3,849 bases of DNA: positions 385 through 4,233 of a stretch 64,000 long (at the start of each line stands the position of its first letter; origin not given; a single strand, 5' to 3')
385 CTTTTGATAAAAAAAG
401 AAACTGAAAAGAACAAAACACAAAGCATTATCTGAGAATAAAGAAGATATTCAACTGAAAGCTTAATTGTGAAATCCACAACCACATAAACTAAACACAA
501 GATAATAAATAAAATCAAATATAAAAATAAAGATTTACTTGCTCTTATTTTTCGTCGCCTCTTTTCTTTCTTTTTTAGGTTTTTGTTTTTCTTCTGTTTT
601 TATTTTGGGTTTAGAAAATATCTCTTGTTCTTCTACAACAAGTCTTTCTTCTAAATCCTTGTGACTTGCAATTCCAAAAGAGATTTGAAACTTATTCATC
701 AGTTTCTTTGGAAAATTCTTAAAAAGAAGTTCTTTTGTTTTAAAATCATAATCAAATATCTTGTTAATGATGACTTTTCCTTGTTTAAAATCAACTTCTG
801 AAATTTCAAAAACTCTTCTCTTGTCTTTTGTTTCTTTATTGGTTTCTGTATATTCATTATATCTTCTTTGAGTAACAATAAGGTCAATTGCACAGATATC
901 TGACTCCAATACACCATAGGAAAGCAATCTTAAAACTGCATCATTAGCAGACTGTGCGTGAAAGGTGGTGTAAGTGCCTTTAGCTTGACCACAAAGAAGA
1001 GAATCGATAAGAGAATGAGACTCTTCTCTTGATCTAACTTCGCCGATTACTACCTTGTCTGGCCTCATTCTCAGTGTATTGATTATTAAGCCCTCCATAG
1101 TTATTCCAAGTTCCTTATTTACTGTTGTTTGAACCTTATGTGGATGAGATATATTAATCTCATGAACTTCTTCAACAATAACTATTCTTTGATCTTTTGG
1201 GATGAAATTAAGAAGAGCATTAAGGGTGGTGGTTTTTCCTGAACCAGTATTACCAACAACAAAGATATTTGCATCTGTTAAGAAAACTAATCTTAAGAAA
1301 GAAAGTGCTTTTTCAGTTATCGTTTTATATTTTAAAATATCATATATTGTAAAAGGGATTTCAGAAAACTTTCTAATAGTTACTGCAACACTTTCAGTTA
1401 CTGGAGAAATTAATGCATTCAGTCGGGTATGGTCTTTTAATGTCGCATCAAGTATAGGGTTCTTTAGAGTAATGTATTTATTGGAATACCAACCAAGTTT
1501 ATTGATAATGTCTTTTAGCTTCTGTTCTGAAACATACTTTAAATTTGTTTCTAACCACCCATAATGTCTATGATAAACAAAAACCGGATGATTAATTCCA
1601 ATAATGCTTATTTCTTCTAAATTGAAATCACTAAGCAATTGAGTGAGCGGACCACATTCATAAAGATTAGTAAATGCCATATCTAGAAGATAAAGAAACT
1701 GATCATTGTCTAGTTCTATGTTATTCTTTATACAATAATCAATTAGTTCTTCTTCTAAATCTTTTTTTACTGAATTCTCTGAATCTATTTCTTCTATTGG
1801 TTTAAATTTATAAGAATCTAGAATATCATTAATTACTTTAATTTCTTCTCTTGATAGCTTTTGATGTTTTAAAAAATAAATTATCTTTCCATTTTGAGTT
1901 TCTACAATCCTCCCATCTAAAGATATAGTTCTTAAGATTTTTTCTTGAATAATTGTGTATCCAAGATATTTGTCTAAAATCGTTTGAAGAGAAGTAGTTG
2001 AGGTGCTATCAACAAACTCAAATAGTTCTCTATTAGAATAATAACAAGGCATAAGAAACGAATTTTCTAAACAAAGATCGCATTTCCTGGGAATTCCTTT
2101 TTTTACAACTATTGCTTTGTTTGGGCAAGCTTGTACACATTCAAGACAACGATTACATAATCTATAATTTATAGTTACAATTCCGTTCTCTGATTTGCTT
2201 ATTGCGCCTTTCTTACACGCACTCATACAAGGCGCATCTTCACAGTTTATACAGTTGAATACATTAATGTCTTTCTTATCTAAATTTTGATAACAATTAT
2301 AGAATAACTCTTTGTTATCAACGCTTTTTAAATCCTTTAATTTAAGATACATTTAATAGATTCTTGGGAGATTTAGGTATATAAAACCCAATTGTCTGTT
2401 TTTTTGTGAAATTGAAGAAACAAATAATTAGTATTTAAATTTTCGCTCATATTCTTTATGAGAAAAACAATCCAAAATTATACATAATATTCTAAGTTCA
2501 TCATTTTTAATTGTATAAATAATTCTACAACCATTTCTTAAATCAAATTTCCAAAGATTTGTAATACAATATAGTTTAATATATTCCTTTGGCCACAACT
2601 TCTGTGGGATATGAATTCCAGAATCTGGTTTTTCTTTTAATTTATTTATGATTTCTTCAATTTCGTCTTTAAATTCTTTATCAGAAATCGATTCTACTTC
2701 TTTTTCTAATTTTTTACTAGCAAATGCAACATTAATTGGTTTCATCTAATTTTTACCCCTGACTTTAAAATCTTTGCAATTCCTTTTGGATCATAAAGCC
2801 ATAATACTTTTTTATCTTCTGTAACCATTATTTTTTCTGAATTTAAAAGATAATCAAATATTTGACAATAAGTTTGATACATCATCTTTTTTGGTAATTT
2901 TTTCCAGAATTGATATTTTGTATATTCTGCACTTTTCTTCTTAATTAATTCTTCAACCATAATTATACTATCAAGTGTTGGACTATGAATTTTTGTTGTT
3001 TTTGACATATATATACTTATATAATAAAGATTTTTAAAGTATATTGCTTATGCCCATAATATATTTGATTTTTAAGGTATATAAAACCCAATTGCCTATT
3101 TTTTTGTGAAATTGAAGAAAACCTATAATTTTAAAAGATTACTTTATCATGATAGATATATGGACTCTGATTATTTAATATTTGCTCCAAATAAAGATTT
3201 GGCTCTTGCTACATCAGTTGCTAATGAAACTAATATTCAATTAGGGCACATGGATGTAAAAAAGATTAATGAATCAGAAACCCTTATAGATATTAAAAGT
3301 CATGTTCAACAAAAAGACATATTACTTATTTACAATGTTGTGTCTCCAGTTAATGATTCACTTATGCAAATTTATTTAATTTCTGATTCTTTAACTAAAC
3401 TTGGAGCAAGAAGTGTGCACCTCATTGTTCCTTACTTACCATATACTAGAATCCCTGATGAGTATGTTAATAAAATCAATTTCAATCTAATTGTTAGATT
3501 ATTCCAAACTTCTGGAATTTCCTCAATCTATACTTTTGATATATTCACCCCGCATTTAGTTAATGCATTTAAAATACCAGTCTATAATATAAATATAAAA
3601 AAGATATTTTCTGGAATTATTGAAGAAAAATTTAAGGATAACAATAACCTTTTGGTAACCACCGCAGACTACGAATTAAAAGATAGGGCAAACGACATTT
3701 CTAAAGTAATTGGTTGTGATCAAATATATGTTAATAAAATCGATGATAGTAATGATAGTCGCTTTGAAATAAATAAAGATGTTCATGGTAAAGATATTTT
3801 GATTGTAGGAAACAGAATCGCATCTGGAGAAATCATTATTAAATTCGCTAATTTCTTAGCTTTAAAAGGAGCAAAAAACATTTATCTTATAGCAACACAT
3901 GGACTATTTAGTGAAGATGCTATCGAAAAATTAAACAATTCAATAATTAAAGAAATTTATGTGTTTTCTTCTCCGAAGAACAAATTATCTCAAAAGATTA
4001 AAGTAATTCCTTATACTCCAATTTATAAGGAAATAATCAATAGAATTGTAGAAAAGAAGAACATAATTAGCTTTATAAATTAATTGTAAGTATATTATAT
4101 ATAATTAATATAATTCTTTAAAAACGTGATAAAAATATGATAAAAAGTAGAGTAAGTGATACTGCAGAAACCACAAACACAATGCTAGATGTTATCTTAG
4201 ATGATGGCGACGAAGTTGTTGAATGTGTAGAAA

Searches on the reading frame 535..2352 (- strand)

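Call 7: search_protein_families(library=pfam, proteins=[window:535-2352:-], max_evalue=0.001)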
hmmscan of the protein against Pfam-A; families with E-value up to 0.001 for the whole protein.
window:535-2352:- (605 aa): 9 families
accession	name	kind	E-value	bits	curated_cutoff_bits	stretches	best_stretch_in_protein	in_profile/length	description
PF00437.27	T2SSE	-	2.5e-37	128.8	24.9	1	294-509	66-291/370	Type II/IV secretion system protein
PF13247.11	Fer4_11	-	8.3e-09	36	26.2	1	33-96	9-76/100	4Fe-4S dicluster domain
PF13187.11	Fer4_9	-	7.1e-06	26.4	27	1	33-81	1-52/52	4Fe-4S dicluster domain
PF12838.12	Fer4_7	-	1.3e-05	26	27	1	33-80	1-52/52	4Fe-4S dicluster domain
PF00037.32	Fer4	-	1.9e-05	24.7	21.1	1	59-81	1-23/24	4Fe-4S binding domain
PF13401.12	AAA_22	-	0.00021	22.1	27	1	361-395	6-38/130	AAA domain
PF12775.13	AAA_7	-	0.00059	19.9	25.8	0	348-396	21-69/181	P-loop containing dynein motor region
PF14697.11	Fer4_21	-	0.00086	19.8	35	0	29-81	3-57/59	4Fe-4S dicluster domain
PF12837.12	Fer4_6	-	0.0009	19.5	25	1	58-81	1-24/24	4Fe-4S binding domain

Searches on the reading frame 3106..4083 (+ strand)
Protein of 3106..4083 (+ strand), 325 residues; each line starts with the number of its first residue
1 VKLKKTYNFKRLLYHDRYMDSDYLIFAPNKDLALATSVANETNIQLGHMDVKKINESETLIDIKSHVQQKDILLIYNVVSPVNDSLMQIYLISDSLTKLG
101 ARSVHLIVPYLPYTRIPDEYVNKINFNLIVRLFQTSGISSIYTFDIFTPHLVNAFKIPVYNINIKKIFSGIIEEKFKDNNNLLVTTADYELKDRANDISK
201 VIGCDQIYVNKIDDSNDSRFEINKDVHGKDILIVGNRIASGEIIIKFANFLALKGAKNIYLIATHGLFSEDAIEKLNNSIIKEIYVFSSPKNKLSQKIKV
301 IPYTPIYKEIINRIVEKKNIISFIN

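Call 20: search_protein_families(library=pfam, proteins=[window:3106-4083:+], max_evalue=0.01)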
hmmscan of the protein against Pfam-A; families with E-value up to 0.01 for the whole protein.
window:3106-4083:+ (325 aa): 2 families
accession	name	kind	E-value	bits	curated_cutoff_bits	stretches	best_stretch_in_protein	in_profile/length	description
PF13793.12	Pribosyltran_N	-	8.2e-22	77.7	25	1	24-137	2-117/117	N-terminal domain of ribose phosphate pyrophosphokinase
PF14572.12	Pribosyl_synth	-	5.8e-13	49.6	27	1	220-319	75-178/184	Phosphoribosyl synthetase-associated domain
